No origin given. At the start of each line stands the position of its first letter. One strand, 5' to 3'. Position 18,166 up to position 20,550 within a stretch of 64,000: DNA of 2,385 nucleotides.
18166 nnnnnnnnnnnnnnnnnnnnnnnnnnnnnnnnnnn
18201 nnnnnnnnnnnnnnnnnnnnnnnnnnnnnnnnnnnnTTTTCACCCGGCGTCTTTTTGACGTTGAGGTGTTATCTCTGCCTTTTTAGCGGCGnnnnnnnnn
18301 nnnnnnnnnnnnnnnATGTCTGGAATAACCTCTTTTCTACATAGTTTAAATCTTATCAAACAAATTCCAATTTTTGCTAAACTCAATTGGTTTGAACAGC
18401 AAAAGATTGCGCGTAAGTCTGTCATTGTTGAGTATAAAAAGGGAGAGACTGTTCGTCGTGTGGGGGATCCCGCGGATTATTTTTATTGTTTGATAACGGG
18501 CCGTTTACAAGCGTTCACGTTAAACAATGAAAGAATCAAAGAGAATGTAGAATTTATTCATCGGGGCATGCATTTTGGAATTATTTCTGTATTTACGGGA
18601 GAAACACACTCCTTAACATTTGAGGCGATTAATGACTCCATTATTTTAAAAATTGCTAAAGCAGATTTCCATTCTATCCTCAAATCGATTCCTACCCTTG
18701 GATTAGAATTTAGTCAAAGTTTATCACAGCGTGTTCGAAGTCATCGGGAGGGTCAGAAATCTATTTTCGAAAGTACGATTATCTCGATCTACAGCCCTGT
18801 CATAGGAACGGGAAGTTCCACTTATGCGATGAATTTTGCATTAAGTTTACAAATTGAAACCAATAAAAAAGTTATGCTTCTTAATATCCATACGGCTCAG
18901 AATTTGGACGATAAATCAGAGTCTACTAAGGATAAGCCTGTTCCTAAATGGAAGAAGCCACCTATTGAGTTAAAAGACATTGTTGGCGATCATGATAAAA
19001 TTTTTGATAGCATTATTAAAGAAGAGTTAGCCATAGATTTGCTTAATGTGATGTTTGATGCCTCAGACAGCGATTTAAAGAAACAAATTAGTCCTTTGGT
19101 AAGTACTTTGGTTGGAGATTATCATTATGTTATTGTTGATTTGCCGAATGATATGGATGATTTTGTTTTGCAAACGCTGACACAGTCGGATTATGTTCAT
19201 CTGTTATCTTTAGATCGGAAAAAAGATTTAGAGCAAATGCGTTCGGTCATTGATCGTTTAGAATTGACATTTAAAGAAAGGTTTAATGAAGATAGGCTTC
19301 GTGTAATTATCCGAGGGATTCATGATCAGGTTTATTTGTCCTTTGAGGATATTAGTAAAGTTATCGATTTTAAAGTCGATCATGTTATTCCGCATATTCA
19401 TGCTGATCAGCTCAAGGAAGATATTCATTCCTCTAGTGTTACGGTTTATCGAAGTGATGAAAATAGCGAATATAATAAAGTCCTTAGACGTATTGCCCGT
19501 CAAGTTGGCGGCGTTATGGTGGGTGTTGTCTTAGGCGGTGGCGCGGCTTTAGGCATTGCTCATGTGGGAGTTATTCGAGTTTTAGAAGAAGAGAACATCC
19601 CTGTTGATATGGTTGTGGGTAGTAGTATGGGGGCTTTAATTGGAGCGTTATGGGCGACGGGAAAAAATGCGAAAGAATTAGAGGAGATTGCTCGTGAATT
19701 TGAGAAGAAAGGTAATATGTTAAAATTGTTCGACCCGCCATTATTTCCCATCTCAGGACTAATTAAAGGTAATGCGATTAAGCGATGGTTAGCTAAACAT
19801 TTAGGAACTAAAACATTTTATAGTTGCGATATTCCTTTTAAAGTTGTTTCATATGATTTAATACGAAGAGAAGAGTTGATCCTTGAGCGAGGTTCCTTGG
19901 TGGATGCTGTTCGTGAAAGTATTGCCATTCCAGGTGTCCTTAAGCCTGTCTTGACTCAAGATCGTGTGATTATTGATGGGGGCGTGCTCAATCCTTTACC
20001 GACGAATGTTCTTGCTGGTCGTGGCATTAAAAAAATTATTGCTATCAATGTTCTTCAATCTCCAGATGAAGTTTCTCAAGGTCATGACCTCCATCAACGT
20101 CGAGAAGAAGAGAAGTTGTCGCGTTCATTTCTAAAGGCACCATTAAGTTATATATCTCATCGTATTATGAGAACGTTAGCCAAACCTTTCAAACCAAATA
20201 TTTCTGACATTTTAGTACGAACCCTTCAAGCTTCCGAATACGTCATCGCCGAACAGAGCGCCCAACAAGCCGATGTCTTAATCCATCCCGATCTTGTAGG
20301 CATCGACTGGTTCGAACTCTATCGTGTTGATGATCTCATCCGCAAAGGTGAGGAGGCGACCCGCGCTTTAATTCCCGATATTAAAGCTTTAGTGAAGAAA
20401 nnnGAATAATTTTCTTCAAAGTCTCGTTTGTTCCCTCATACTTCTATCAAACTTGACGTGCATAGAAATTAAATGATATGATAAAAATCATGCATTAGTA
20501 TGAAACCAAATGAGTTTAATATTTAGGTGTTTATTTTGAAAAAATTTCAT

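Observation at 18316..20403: NTE-like tri-domain lipase: cNMP-binding, degenerate ParA/MinD-like ATPase, patatin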

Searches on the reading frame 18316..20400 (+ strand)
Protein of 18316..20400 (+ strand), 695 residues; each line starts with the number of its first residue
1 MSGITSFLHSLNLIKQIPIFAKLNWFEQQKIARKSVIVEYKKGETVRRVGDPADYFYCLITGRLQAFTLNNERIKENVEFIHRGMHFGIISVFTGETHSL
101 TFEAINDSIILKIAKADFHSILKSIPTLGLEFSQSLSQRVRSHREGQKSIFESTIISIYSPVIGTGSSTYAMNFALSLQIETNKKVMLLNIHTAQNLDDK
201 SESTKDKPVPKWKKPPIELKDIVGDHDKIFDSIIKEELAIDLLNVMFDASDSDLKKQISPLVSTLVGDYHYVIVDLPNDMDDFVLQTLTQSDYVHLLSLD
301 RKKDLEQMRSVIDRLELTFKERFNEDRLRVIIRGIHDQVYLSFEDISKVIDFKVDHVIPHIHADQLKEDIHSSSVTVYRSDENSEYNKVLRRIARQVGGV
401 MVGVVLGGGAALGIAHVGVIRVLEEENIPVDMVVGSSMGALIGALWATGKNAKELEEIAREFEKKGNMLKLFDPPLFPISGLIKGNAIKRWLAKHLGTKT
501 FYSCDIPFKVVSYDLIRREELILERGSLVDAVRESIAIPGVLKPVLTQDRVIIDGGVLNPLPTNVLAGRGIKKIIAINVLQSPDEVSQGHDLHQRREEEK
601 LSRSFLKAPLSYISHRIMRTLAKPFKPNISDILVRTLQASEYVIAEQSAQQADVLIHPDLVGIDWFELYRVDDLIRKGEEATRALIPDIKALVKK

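Call 3: search_protein_families(library=pfam, proteins=[window:18316-20400:+], max_evalue=10)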
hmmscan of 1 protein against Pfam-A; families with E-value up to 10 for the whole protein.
window:18316-20400:+ (695 aa): 5 families
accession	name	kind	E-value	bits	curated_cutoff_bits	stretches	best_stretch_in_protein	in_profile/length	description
PF01734.28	Patatin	-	3.1e-29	103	27.7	1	404-566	1-190/191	Patatin-like phospholipase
PF00027.35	cNMP_binding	-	1.9e-16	60.2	27.5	1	38-123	2-87/89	Cyclic nucleotide-binding domain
PF13614.12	AAA_31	-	2.7e-05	24.6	27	1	154-295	2-144/177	AAA domain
PF06897.17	DUF1269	-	0.11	13.2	26.9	1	430-465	20-55/100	Protein of unknown function (DUF1269)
PF19602.4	DUF6107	-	0.15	12.7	27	1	394-453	39-95/106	Family of unknown function (DUF6107)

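Call 4: search_protein_families(library=ncbifam, proteins=[window:18316-20400:+], max_evalue=10)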
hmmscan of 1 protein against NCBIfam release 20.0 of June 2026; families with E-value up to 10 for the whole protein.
window:18316-20400:+ (695 aa): 16 families
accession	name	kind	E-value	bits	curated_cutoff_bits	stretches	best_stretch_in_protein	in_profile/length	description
NF007623.0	PRK10279.1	equivalog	3.6e-33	115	272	1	401-694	5-298/301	patatin-like phospholipase RssA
NF043045.1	T4SS_VpdC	equivalog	2e-11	42.7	1000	2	370-465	280-369/880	Dot/Icm T4SS effector VpdC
NF041163.2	encap_f2b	equivalog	1.2e-08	34.5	400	1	29-148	89-210/450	family 2B encapsulin nanocompartment shell protein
NF008732.0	PRK11753.1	equivalog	3.8e-05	23.2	266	1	31-143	19-132/214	cAMP-activated global transcriptional regulator CRP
NF050806.1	TransRegFixKCaul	equivalog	0.0006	19.1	300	1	33-115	21-100/215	transcriptional regulator FixK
NF007707.0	PRK10402.1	subfamily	0.0011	18.6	180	1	29-123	25-119/226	transcriptional regulator YeiL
NF006901.0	PRK09392.1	equivalog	0.0014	18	211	1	11-142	6-136/236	transcriptional activator FtrB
NF053870.1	DS2_1_antiphage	equivalog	0.0025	17.2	400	1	405-459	4-63/299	anti-phage phospholipase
NF050815.1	TransActFtrBCaul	equivalog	0.0035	16.6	300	1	11-130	8-126/251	transcriptional activator FtrB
TIGR03018.1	pepcterm_TyrKin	hypoth_equivalog_domain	0.0068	15.8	230.65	1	151-190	33-72/207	XrtA-associated tyrosine autokinase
NF041283.1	PrgP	equivalog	0.018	14.4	400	1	255-336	110-190/297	ParA superfamily DNA segregation protein PrgP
NF008365.0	PRK11161.1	subfamily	0.059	12.6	228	1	31-143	46-154/250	fumarate/nitrate reduction transcriptional regulator Fnr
NF041546.1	ParA_partition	equivalog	0.064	12.8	180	1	155-207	1-52/203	ParA family partition ATPase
NF041079.1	CBASS_lipase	equivalog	0.099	11.9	200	1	408-467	8-69/317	CBASS cGAMP-activated phospholipase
NF008669.0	PRK11670.1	equivalog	0.12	11.3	348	1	154-189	108-142/369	iron-sulfur cluster carrier protein ApbC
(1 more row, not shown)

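Call 5: find_homologous_proteins(query=window:18316-20400:+)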
Query window:18316-20400:+ (695 aa): 562 proteins with E <= 0.001 among 8000 candidates; the best 120 are listed.
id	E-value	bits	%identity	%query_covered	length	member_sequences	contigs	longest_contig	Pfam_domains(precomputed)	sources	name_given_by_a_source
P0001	0.0e+0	1533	100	100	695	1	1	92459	PF00027.36,PF01734.28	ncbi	-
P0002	0.0e+0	1012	66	100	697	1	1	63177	PF00027.36,PF01734.28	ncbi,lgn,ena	-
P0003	3.9e-294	995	64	100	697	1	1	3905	PF13614.13,PF00027.36,PF01734.28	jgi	jgi:NTE family protein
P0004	1.2e-291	987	62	100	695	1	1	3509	PF13614.13,PF00027.36,PF01734.28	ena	-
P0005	4.6e-289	979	62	100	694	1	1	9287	PF00027.36,PF01734.28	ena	-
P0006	8.0e-289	978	63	100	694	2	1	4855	PF13614.13,PF00027.36,PF01734.28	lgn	-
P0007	1.0e-286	971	62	100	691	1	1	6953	PF13614.13,PF00027.36,PF01734.28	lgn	-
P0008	5.2e-286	969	62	100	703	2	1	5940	PF13614.13,PF00027.36,PF01734.28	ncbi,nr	ncbi:MAG: patatin-like phospholipase family protein [Candidatus Omnitrophica bacterium]|nr:patatin-l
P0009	6.9e-286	968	62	100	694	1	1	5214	PF00027.36,PF01734.28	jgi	jgi:predicted acylesterase/phospholipase RssA/CRP-like cAMP-binding protein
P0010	2.5e-285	966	61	100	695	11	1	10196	PF00027.36,PF01734.28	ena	-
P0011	2.4e-284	963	63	100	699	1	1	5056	PF13614.13,PF00027.36,PF01734.28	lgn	-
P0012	2.6e-284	963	62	100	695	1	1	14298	PF13614.13,PF00027.36,PF01734.28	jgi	-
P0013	8.1e-284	961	59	100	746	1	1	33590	PF00027.36,PF01734.28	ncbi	-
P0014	1.0e-283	961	62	100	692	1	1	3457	PF00027.36,PF01734.28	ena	-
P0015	2.0e-282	957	61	100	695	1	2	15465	PF00027.36,PF01734.28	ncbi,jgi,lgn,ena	-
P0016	2.0e-281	954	61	100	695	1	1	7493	PF13614.13,PF00027.36,PF01734.28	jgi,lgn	-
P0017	2.3e-281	953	62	100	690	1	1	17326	PF00027.36,PF01734.28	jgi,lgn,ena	-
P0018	1.1e-280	951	62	99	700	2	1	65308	PF13614.13,PF00027.36,PF01734.28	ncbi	-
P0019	3.7e-280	949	61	99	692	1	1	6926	PF00027.36,PF01734.28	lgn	-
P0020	8.3e-280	948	62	100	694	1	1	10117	PF13614.13,PF00027.36,PF01734.28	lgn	-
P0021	1.0e-279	948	61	100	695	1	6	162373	PF00027.36,PF01734.28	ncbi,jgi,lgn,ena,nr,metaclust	ncbi:MAG TPA: hypothetical protein DD723_01875 [Candidatus Omnitrophica bacterium]|nr:MAG: hypotheti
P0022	3.9e-279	946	62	100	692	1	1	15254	PF00027.36,PF01734.28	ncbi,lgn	-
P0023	4.3e-278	943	61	100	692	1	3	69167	PF00027.36,PF01734.28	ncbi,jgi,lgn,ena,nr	ncbi:MAG TPA: patatin-like phospholipase family protein [Candidatus Omnitrophota bacterium]|nr:patat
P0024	6.8e-278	942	61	100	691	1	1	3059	PF00027.36,PF01734.28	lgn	-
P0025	1.2e-277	941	61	100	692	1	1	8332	PF00027.36,PF01734.28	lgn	-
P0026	1.8e-277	940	61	100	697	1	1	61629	PF00027.36,PF01734.28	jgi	jgi:NTE family protein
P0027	3.8e-277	939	60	100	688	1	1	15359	PF13614.13,PF00027.36,PF01734.28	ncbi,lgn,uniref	ncbi:UPF0028 protein YchK [hydrothermal vent metagenome]|uniref:UPF0028 protein YchK n=1 Tax=hydroth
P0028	6.4e-277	939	61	100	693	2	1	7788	PF00027.36,PF01734.28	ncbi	-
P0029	7.1e-277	938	60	100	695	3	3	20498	PF13614.13,PF00027.36,PF01734.28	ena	-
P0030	9.8e-277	938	60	100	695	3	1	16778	PF13614.13,PF00027.36,PF01734.28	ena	-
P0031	2.4e-276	937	60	100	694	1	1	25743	PF13614.13,PF00027.36,PF01734.28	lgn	-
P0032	7.7e-276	935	60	100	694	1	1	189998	PF00027.36,PF01734.28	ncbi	-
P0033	2.7e-275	933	60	100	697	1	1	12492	PF01656.30,PF13614.13,PF00027.36,PF01734.28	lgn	-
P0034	7.6e-275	932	61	100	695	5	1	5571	PF00027.36,PF01734.28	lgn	-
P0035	1.4e-274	931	58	100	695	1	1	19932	PF00027.36,PF01734.28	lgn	-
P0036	1.7e-274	931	63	97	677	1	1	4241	PF13614.13,PF00027.36,PF01734.28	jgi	-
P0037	1.8e-274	931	57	100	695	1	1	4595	PF00027.36,PF01734.28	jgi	-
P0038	3.7e-274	929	61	100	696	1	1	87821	PF13614.13,PF00027.36,PF01734.28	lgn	-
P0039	5.6e-274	929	60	100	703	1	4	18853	PF13614.13,PF00027.36,PF01734.28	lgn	-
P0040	1.9e-273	927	59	100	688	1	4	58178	PF13614.13,PF00027.36,PF01734.28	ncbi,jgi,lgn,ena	-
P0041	3.6e-273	926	59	100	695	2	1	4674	PF13614.13,PF00027.36,PF01734.28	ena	-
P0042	4.9e-273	926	61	100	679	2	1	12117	PF00027.36,PF01734.28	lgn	-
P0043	5.1e-273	926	58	100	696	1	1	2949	PF00027.36,PF01734.28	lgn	-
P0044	7.2e-273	925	60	99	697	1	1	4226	PF13614.13,PF00027.36,PF01734.28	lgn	-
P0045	9.1e-273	925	60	100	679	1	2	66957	PF00027.36,PF01734.28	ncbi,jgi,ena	-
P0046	4.5e-272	923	59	100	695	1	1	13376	PF13614.13,PF00027.36,PF01734.28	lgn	-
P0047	9.5e-272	922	60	100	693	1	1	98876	PF00027.36,PF01734.28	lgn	-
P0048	3.6e-271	920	59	100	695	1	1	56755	PF13614.13,PF00027.36,PF01734.28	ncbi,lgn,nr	ncbi:MAG: cyclic nucleotide-binding domain-containing protein [Candidatus Omnitrophica bacterium]|nr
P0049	7.2e-271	919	59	100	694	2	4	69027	PF00027.36,PF01734.28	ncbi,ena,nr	ncbi:MAG: hypothetical protein A3D87_01230 [Omnitrophica WOR_2 bacterium RIFCSPHIGHO2_02_FULL_50_17]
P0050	3.6e-270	916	60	100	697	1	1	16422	PF00027.36,PF01734.28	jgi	-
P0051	2.7e-269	913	60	100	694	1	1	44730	PF00027.36,PF01734.28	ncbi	-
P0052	3.4e-269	913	58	100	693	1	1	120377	PF00027.36,PF01734.28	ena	-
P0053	5.1e-269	913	59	100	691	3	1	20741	PF00027.36,PF01734.28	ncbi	-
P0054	5.3e-269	912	58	100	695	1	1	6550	PF13614.13,PF00027.36,PF01734.28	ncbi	-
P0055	5.3e-269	912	59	100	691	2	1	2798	PF00027.36,PF01734.28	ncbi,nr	ncbi:MAG: patatin-like phospholipase family protein [Candidatus Omnitrophota bacterium]|nr:patatin-l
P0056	2.5e-268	910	58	100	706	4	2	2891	PF13614.13,PF00027.36,PF01734.28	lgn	-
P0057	9.7e-268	908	59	100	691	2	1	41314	PF00027.36,PF01734.28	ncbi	-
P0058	2.6e-267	907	58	100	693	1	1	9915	PF13614.13,PF00027.36,PF01734.28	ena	-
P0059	5.5e-267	906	57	100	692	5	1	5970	PF13614.13,PF00027.36,PF01734.28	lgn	-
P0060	5.7e-267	906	60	100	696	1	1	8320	PF00027.36,PF01734.28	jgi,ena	-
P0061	6.7e-267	906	61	100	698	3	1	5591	PF00027.36,PF01734.28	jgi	jgi:NTE family protein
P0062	8.5e-267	905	59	100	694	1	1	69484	PF13614.13,PF00027.36,PF01734.28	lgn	-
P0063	1.2e-265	901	56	100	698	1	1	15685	PF00027.36,PF01734.28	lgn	-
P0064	2.5e-265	900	59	100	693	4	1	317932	PF00027.36,PF01734.28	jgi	-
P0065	5.6e-265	899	58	100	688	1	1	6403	PF00027.36,PF01734.28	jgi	jgi:NTE family protein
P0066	7.2e-265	899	60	99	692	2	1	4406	PF00027.36,PF01734.28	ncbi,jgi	ncbi:MAG: NTE family protein [Lysobacterales bacterium]|jgi:NTE family protein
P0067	7.2e-265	899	57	100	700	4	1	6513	PF00027.36,PF01734.28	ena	-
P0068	6.0e-264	896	58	100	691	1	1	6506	PF00027.36,PF01734.28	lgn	-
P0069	7.8e-264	895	58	100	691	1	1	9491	PF00027.36,PF01734.28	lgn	-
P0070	1.1e-263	895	57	100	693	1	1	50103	PF00027.36,PF01734.28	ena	-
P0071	2.5e-263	894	58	100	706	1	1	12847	PF13614.13,PF00027.36,PF01734.28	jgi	-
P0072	4.6e-263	893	57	100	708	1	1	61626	PF00027.36,PF01734.28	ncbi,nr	ncbi:MAG: patatin-like phospholipase family protein [Candidatus Omnitrophica bacterium]|nr:patatin-l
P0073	6.7e-263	892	58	100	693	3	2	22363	PF00027.36,PF01734.28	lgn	-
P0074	7.2e-263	892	57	100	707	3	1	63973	PF00027.36,PF01734.28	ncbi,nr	ncbi:MAG: patatin-like phospholipase family protein [Candidatus Omnitrophica bacterium]|nr:patatin-l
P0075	9.9e-263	892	58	100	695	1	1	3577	PF00027.36,PF01734.28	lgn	-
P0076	1.8e-262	891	57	100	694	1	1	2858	PF00027.36,PF01734.28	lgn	-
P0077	7.0e-262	889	57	100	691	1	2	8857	PF00027.36,PF01734.28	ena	-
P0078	2.8e-261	887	57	100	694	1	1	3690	PF13614.13,PF00027.36,PF01734.28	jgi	jgi:NTE family protein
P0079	7.7e-261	885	57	100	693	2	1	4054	PF00027.36,PF01734.28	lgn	-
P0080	8.4e-261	885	58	100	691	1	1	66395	PF00027.36,PF01734.28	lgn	-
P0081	9.4e-261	885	59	96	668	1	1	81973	PF00027.36,PF01734.28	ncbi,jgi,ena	-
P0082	4.9e-260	883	58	100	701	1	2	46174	PF00027.36,PF01734.28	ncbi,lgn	-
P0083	9.6e-260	882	56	100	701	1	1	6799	PF00027.36,PF01734.28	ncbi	-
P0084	1.2e-258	878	58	99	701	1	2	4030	PF13614.13,PF00027.36,PF01734.28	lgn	-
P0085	1.4e-258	878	57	99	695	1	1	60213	PF13614.13,PF00027.36,PF01734.28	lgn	-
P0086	1.9e-258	878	56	100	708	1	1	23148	PF00027.36,PF01734.28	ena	-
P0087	5.5e-258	876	55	100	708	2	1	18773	PF00027.36,PF01734.28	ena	-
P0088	9.9e-258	875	57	100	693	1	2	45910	PF13614.13,PF00027.36,PF01734.28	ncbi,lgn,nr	ncbi:MAG: cyclic nucleotide-binding domain-containing protein [Candidatus Omnitrophica bacterium]|nr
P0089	1.3e-257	875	56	100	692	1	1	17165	PF00027.36,PF01734.28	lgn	-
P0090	2.2e-257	874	58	100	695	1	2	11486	PF00027.36,PF01734.28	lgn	-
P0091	1.7e-255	868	56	100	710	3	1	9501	PF00027.36,PF01734.28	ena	-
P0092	1.8e-255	868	55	100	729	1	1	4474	PF00027.36,PF01734.28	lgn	-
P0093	3.4e-255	867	56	100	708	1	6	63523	PF00027.36,PF01734.28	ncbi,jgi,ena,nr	ncbi:MAG TPA: hypothetical protein DE315_03220 [Candidatus Omnitrophica bacterium]|nr:hypothetical p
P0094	4.7e-255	866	57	100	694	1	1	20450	PF00027.36,PF01734.28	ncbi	-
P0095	8.0e-255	866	56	99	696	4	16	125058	PF13614.13,PF00027.36,PF01734.28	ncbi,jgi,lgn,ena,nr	ncbi:MAG: hypothetical protein A2Y03_08675 [Omnitrophica WOR_2 bacterium GWF2_38_59]|nr:MAG: hypothe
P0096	2.8e-254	864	56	100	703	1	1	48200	PF00027.36,PF01734.28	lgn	-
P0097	8.6e-254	862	58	100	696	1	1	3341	PF13614.13,PF00027.36,PF01734.28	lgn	-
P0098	1.7e-253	861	57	100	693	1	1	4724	PF13614.13,PF00027.36,PF01734.28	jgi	-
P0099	3.4e-253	860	58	100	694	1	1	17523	PF13614.13,PF00027.36,PF01734.28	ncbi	-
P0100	3.5e-253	860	55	100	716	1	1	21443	PF00027.36,PF01734.28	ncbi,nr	ncbi:MAG: patatin-like phospholipase family protein [Candidatus Omnitrophica bacterium]|nr:patatin-l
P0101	1.3e-252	858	62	91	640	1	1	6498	PF13614.13,PF00027.36,PF01734.28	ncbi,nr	ncbi:MAG: patatin-like phospholipase family protein, partial [Candidatus Omnitrophica bacterium]|nr:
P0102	1.9e-252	858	57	100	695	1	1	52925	PF00027.36,PF01734.28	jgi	jgi:predicted acylesterase/phospholipase RssA/CRP-like cAMP-binding protein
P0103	2.9e-252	857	57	100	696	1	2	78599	PF00027.36,PF01734.28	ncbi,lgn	-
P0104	1.2e-251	855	57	100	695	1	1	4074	PF00027.36,PF01734.28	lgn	-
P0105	3.1e-251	854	55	100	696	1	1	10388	PF00027.36,PF01734.28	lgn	-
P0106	6.0e-251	853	57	100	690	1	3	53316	PF13614.13,PF00027.36,PF01734.28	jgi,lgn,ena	-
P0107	6.8e-251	853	57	100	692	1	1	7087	PF00027.36,PF01734.28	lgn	-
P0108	3.6e-250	850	55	100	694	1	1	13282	PF00027.36,PF01734.28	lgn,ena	-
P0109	1.9e-249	848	56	100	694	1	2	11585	PF00027.36,PF01734.28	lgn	-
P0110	2.2e-249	848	55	100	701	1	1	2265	PF00027.36,PF01734.28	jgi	jgi:predicted acylesterase/phospholipase RssA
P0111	3.4e-249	847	55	100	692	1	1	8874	PF00027.36,PF01734.28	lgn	-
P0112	4.4e-248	843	55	100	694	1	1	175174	PF13614.13,PF00027.36,PF01734.28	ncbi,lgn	-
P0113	6.8e-248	843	56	100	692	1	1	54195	PF00027.36,PF01734.28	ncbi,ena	-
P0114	7.9e-248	842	57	100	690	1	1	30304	PF13614.13,PF00027.36,PF01734.28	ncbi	-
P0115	1.3e-247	842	57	100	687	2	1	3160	PF13614.13,PF00027.36,PF01734.28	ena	-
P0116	2.5e-247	841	56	100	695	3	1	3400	PF00027.36,PF01734.28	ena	-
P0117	3.7e-247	840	64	45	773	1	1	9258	PF00027.36,PF01734.28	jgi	jgi:predicted acylesterase/phospholipase RssA/cellulose biosynthesis protein BcsQ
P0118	9.2e-247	839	56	100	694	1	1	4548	PF00027.36,PF01734.28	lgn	-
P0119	9.4e-247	839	53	100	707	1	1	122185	PF00027.36,PF01734.28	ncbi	-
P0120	2.5e-246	838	56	100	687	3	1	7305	PF13614.13,PF00027.36,PF01734.28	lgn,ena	-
